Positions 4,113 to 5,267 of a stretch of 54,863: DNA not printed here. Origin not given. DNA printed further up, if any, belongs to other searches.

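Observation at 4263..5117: Orphan truncated [FeFe]-hydrogenase H-domain homologue lacking the proton-relay cysteine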

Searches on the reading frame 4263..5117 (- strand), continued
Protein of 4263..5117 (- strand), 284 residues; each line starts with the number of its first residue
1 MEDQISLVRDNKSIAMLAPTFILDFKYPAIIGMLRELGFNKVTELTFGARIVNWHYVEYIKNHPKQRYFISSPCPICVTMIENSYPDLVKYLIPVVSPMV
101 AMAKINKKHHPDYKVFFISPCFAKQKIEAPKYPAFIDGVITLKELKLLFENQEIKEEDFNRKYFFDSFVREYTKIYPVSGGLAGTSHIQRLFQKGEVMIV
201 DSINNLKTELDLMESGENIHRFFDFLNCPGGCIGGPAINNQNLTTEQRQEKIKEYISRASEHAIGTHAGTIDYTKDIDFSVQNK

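Call 43: search_protein_families(library=pfam, proteins=[P0143, P0145, P0147, P0148, P0149, P0152, P0153, P0156, P0164, P0121], max_evalue=0.001)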
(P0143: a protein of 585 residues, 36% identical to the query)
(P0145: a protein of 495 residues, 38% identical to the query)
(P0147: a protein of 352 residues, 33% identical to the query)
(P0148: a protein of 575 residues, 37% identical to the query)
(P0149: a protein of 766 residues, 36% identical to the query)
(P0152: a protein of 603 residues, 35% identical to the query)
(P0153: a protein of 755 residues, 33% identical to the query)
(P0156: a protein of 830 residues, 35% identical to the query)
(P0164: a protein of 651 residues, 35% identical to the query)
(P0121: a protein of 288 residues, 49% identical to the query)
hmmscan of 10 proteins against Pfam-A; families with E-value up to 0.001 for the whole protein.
P0143 (585 aa): 11 families
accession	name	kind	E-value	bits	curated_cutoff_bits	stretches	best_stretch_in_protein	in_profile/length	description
PF02906.19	Fe_hyd_lg_C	-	1.7e-56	192.1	22.1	1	72-297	2-245/245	Iron only hydrogenase large subunit, C-terminal domain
PF00015.26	MCPsignal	-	1.3e-28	100.4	34.6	1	454-582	21-146/172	Methyl-accepting chemotaxis protein (MCP) signalling domain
PF04060.18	FeS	-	2.5e-09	37.1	23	1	376-406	3-33/33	Putative Fe-S cluster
PF13237.11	Fer4_10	-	4.7e-07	30.1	25.5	1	5-51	3-53/53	4Fe-4S dicluster domain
PF00037.32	Fer4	-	1.8e-06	28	21.1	1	36-55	4-23/24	4Fe-4S binding domain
PF13484.11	Fer4_16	-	2.4e-06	28.7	30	1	39-66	1-29/66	4Fe-4S double cluster binding domain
PF12838.12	Fer4_7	-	3.2e-06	27.9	27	1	10-54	1-52/52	4Fe-4S dicluster domain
PF13187.11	Fer4_9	-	7.2e-06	26.4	27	1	10-55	1-52/52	4Fe-4S dicluster domain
PF12837.12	Fer4_6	-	8.4e-06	25.9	25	1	3-26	1-24/24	4Fe-4S binding domain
PF12797.12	Fer4_2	-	0.00019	21.6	24.5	0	35-51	5-21/22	4Fe-4S binding domain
PF14697.11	Fer4_21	-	0.00095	19.7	35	1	7-55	4-57/59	4Fe-4S dicluster domain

P0145 (495 aa): 10 families
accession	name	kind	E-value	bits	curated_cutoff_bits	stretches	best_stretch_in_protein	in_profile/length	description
PF02906.19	Fe_hyd_lg_C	-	1.1e-46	159.9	22.1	1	78-304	2-245/245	Iron only hydrogenase large subunit, C-terminal domain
PF13237.11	Fer4_10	-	2.8e-08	34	25.5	1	11-55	4-52/53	4Fe-4S dicluster domain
PF00037.32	Fer4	-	1.3e-07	31.6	21.1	1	39-59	2-22/24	4Fe-4S binding domain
PF04060.18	FeS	-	7.6e-07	29.2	23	1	382-411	4-33/33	Putative Fe-S cluster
PF13187.11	Fer4_9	-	1e-06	29.1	27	1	16-59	2-51/52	4Fe-4S dicluster domain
PF12838.12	Fer4_7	-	1.9e-06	28.6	27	1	16-59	2-52/52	4Fe-4S dicluster domain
PF25160.1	LdpA_Fe-S-bd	-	1.2e-05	25.4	27.6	1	22-57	9-40/49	LdpA Fe-S cluster-binding domain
PF12837.12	Fer4_6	-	7.1e-05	23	25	1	39-56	3-20/24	4Fe-4S binding domain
PF00512.31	HisKA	-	0.00066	20.1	26.9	0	448-475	3-30/66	His Kinase A (phospho-acceptor) domain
PF12797.12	Fer4_2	-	0.00099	19.4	24.5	1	42-56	7-21/22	4Fe-4S binding domain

P0147 (352 aa): 14 families
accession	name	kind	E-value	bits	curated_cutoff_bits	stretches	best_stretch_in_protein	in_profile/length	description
PF02906.19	Fe_hyd_lg_C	-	3.2e-30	106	22.1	1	77-301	2-245/245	Iron only hydrogenase large subunit, C-terminal domain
PF00037.32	Fer4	-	4.2e-15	55.3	21.1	2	38-60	2-24/24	4Fe-4S binding domain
PF12837.12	Fer4_6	-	8.1e-14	51.2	25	2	37-59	2-24/24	4Fe-4S binding domain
PF12838.12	Fer4_7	-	3.3e-12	47.1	27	1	14-58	1-52/52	4Fe-4S dicluster domain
PF13484.11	Fer4_16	-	9.2e-12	46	30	2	43-69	1-27/66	4Fe-4S double cluster binding domain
PF13237.11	Fer4_10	-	2.3e-11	43.9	25.5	2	9-55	3-53/53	4Fe-4S dicluster domain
PF14697.11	Fer4_21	-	2.4e-10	40.8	35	2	7-32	33-59/59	4Fe-4S dicluster domain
PF12797.12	Fer4_2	-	2.9e-10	39.9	24.5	2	37-56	3-22/22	4Fe-4S binding domain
PF13187.11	Fer4_9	-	5.5e-09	36.4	27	1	15-59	2-52/52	4Fe-4S dicluster domain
PF25160.1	LdpA_Fe-S-bd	-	2.8e-06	27.4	27.6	1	19-60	7-44/49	LdpA Fe-S cluster-binding domain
PF17179.9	Fer4_22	-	6.7e-06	27.3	27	0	43-64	1-22/95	4Fe-4S dicluster domain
PF12800.12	Fer4_4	-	0.0001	22.7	24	0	14-28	3-17/17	4Fe-4S binding domain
PF13183.11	Fer4_8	-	0.00033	21.6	27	0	42-59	3-20/68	4Fe-4S dicluster domain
PF13534.11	Fer4_17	-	0.00069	20.6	22.2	0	15-38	2-25/61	4Fe-4S dicluster domain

P0148 (575 aa): 14 families
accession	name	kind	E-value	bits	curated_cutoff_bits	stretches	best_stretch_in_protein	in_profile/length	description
PF02906.19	Fe_hyd_lg_C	-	3.1e-59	201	22.1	1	73-301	2-245/245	Iron only hydrogenase large subunit, C-terminal domain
PF04060.18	FeS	-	1.3e-09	38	23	1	376-405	4-33/33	Putative Fe-S cluster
PF00989.32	PAS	-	9.3e-08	32.5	22.6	1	417-466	5-54/113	PAS fold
PF13188.13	PAS_8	-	3.1e-07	30.5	21.8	1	418-468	6-53/65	PAS domain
PF13237.11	Fer4_10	-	3.3e-07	30.6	25.5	1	5-51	3-53/53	4Fe-4S dicluster domain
PF12838.12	Fer4_7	-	5.8e-06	27.1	27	1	10-54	1-52/52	4Fe-4S dicluster domain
PF13187.11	Fer4_9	-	1.2e-05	25.6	27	1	10-54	1-51/52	4Fe-4S dicluster domain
PF00037.32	Fer4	-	1.4e-05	25.1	21.1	1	6-27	3-24/24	4Fe-4S binding domain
PF08448.16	PAS_4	-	1.9e-05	25.3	23.1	1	420-464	2-46/110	PAS fold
PF13426.13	PAS_9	-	6.1e-05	23.7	27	1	423-466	1-44/103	PAS domain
PF14697.11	Fer4_21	-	6.9e-05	23.3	35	1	6-51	3-52/59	4Fe-4S dicluster domain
PF13484.11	Fer4_16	-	0.00019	22.6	30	0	10-29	1-20/66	4Fe-4S double cluster binding domain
PF12837.12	Fer4_6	-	0.00029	21.1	25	1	3-26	1-24/24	4Fe-4S binding domain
PF25160.1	LdpA_Fe-S-bd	-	0.00054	20.1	27.6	0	13-53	4-41/49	LdpA Fe-S cluster-binding domain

P0149 (766 aa): 14 families
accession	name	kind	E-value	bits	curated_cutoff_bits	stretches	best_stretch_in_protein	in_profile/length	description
PF02906.19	Fe_hyd_lg_C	-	6.3e-47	160.7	22.1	1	73-298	3-245/245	Iron only hydrogenase large subunit, C-terminal domain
PF02518.31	HATPase_c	-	2.8e-24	86.1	26.4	1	661-765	4-110/111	Histidine kinase-, DNA gyrase B-, and HSP90-like ATPase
PF00512.31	HisKA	-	1.1e-14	54.7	26.9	1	551-613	3-63/66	His Kinase A (phospho-acceptor) domain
PF08448.16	PAS_4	-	1.4e-07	32.2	23.1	1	427-535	2-109/110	PAS fold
PF04060.18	FeS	-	1.5e-07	31.5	23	1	373-402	4-33/33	Putative Fe-S cluster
PF13237.11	Fer4_10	-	5.2e-07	29.9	25.5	1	8-50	6-52/53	4Fe-4S dicluster domain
PF12838.12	Fer4_7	-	6.2e-06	27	27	1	10-54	1-52/52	4Fe-4S dicluster domain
PF00037.32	Fer4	-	1e-05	25.6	21.1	0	37-50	5-18/24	4Fe-4S binding domain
PF13187.11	Fer4_9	-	3.8e-05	24.1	27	1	10-53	1-50/52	4Fe-4S dicluster domain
PF12837.12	Fer4_6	-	0.00032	20.9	25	0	7-26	5-24/24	4Fe-4S binding domain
PF13484.11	Fer4_16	-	0.00044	21.4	30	0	10-29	1-20/66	4Fe-4S double cluster binding domain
PF25160.1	LdpA_Fe-S-bd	-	0.00046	20.4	27.6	0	16-52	8-40/49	LdpA Fe-S cluster-binding domain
PF14697.11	Fer4_21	-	0.0006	20.3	35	1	10-51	7-52/59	4Fe-4S dicluster domain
PF14501.12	HATPase_c_5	-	0.00087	19.6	22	0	659-753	2-93/102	GHKL domain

P0152 (603 aa): 13 families
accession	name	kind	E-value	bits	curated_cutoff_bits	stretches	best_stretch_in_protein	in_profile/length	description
PF02906.19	Fe_hyd_lg_C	-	1.4e-51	176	22.1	1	82-309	1-245/245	Iron only hydrogenase large subunit, C-terminal domain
PF04060.18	FeS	-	2.4e-12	46.8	23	1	401-430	4-33/33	Putative Fe-S cluster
PF00989.32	PAS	-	7.7e-09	36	22.6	1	443-496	6-62/113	PAS fold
PF00037.32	Fer4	-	7.7e-08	32.3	21.1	1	44-64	2-22/24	4Fe-4S binding domain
PF12838.12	Fer4_7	-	2e-07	31.8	27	1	14-64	1-52/52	4Fe-4S dicluster domain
PF13426.13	PAS_9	-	1e-06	29.4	27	1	448-499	1-56/103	PAS domain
PF13188.13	PAS_8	-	1e-06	28.9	21.8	1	445-500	8-59/65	PAS domain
PF12837.12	Fer4_6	-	1.8e-06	28.1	25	1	43-61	2-20/24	4Fe-4S binding domain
PF13237.11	Fer4_10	-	1.7e-05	25.1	25.5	0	44-69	3-30/53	4Fe-4S dicluster domain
PF13187.11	Fer4_9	-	2.5e-05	24.6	27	1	14-64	1-51/52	4Fe-4S dicluster domain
PF08448.16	PAS_4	-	3.6e-05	24.4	23.1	1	445-489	2-46/110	PAS fold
PF14697.11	Fer4_21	-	0.00011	22.7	35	0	7-31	33-58/59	4Fe-4S dicluster domain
PF13484.11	Fer4_16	-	0.00019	22.5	30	0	14-33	1-20/66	4Fe-4S double cluster binding domain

P0153 (755 aa): 15 families
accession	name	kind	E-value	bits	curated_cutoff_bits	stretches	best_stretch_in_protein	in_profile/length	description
PF00158.32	Sigma54_activat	-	2.6e-72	242.4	20.2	1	437-602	2-167/168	Sigma-54 interaction domain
PF02906.19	Fe_hyd_lg_C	-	5e-47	161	22.1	1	71-300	2-245/245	Iron only hydrogenase large subunit, C-terminal domain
PF25601.1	AAA_lid_14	-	1.9e-23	82.5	27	1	608-688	1-81/87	AAA+ ATPase lid domain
PF14532.12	Sigma54_activ_2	-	2.3e-22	80.2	25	1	437-607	1-138/138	Sigma-54 interaction domain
PF04060.18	FeS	-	2.3e-09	37.3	23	1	373-403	3-33/33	Putative Fe-S cluster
PF07728.20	AAA_5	-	6.3e-08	33.2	22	1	460-579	2-124/139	AAA domain (dynein-related subfamily)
PF07724.20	AAA_2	-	1e-07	32.6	27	1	459-588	5-135/166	AAA domain (Cdc48 subfamily)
PF13237.11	Fer4_10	-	2.3e-07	31.1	25.5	1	6-49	5-52/53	4Fe-4S dicluster domain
PF02954.25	HTH_8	-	9.3e-07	28.9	22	1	708-744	5-41/42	Bacterial regulatory protein, Fis family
PF00004.35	AAA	-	6.4e-06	27.1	21.2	1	460-583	1-114/131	ATPase family associated with various cellular activities (AAA)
PF12838.12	Fer4_7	-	1.5e-05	25.8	27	1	10-53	2-52/52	4Fe-4S dicluster domain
PF13187.11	Fer4_9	-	2.8e-05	24.5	27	1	10-52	2-50/52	4Fe-4S dicluster domain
PF14697.11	Fer4_21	-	0.00013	22.5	35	1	7-50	5-52/59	4Fe-4S dicluster domain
PF00037.32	Fer4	-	0.00014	22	21.1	0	33-53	2-22/24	4Fe-4S binding domain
PF25160.1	LdpA_Fe-S-bd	-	0.00032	20.8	27.6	1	15-52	8-41/49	LdpA Fe-S cluster-binding domain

P0156 (830 aa): 16 families
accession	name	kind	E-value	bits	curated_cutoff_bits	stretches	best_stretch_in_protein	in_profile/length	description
PF02906.19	Fe_hyd_lg_C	-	1.5e-55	189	22.1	1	81-313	1-245/245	Iron only hydrogenase large subunit, C-terminal domain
PF02518.31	HATPase_c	-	1.1e-22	81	26.4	1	757-828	36-109/111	Histidine kinase-, DNA gyrase B-, and HSP90-like ATPase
PF00512.31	HisKA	-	1e-14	54.8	26.9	1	565-626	2-62/66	His Kinase A (phospho-acceptor) domain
PF00989.32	PAS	-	1.9e-09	38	22.6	1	437-546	4-113/113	PAS fold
PF08448.16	PAS_4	-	2.8e-09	37.6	23.1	1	440-551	1-110/110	PAS fold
PF04060.18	FeS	-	5.1e-08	33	23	1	387-416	4-33/33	Putative Fe-S cluster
PF13237.11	Fer4_10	-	2.9e-07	30.7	25.5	1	8-50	6-52/53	4Fe-4S dicluster domain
PF00037.32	Fer4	-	6.9e-06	26.1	21.1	1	34-54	2-22/24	4Fe-4S binding domain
PF13426.13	PAS_9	-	7.4e-06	26.6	27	1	445-548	2-103/103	PAS domain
PF13596.12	PAS_10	-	8.5e-06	26.8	22.1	1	438-547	3-106/106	PAS domain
PF13187.11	Fer4_9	-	1.6e-05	25.3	27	1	10-54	1-51/52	4Fe-4S dicluster domain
PF12838.12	Fer4_7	-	5.9e-05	23.9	27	1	10-54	1-52/52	4Fe-4S dicluster domain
PF12837.12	Fer4_6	-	7.3e-05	23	25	0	34-51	3-20/24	4Fe-4S binding domain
PF14697.11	Fer4_21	-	0.00021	21.8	35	1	9-51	6-52/59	4Fe-4S dicluster domain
PF13484.11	Fer4_16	-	0.00039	21.6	30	0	10-29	1-20/66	4Fe-4S double cluster binding domain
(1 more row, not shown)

P0164 (651 aa): 12 families
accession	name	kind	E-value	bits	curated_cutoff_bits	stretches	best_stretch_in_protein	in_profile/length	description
PF02906.19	Fe_hyd_lg_C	-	6.2e-41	141.1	22.1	1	80-304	3-245/245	Iron only hydrogenase large subunit, C-terminal domain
PF02518.31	HATPase_c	-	3.8e-32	111.5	26.4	1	537-649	1-110/111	Histidine kinase-, DNA gyrase B-, and HSP90-like ATPase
PF00512.31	HisKA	-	3.5e-12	46.6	26.9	1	424-488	2-63/66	His Kinase A (phospho-acceptor) domain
PF13237.11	Fer4_10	-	5.9e-08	33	25.5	1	13-56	5-52/53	4Fe-4S dicluster domain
PF13187.11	Fer4_9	-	2.2e-07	31.2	27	1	16-60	1-51/52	4Fe-4S dicluster domain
PF00037.32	Fer4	-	2.4e-06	27.5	21.1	2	43-60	5-22/24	4Fe-4S binding domain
PF12838.12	Fer4_7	-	1.1e-05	26.3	27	1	16-60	1-52/52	4Fe-4S dicluster domain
PF04060.18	FeS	-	1.3e-05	25.3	23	1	382-411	4-33/33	Putative Fe-S cluster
PF25160.1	LdpA_Fe-S-bd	-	3.5e-05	23.9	27.6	1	23-59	9-41/49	LdpA Fe-S cluster-binding domain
PF13581.12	HATPase_c_2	-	4.4e-05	23.9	27.4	1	538-645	28-126/127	Histidine kinase-like ATPase domain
PF12837.12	Fer4_6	-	0.00026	21.3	25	0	43-56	6-19/24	4Fe-4S binding domain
PF14697.11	Fer4_21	-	0.00098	19.6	35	0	40-64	2-26/59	4Fe-4S dicluster domain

P0121 (288 aa): 1 family
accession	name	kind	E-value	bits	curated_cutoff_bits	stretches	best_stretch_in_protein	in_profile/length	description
PF02906.19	Fe_hyd_lg_C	-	6.9e-45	154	22.1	1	19-237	8-244/245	Iron only hydrogenase large subunit, C-terminal domain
